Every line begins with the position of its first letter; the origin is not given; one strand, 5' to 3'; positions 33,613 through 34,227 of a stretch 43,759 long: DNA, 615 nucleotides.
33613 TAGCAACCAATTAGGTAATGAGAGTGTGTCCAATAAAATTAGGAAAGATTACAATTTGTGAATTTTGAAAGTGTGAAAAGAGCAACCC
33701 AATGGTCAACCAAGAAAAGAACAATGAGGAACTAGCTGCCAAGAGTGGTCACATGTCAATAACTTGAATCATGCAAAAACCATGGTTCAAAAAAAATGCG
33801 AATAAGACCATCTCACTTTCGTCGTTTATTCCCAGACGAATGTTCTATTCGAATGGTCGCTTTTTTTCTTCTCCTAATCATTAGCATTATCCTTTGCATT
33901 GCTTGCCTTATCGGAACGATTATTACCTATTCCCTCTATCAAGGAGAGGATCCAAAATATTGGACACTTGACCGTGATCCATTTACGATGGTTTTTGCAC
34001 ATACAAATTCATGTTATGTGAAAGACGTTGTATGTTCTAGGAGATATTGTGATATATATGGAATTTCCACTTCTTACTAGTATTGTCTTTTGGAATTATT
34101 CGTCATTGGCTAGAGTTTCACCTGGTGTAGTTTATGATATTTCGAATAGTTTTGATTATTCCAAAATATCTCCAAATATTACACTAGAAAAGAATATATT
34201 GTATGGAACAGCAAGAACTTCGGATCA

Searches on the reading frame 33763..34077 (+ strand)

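Call 52: search_protein_families(library=pfam, proteins=[window:33763-34077:+], max_evalue=0.01)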
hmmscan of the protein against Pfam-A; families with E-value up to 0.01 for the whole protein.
window:33763-34077:+ (105 aa): 1 family
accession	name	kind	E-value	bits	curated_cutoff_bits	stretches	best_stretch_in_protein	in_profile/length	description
PF09781.14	NDUF_B5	-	0.00081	19.5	25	1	6-79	47-120/187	NADH:ubiquinone oxidoreductase, NDUFB5/SGDH subunit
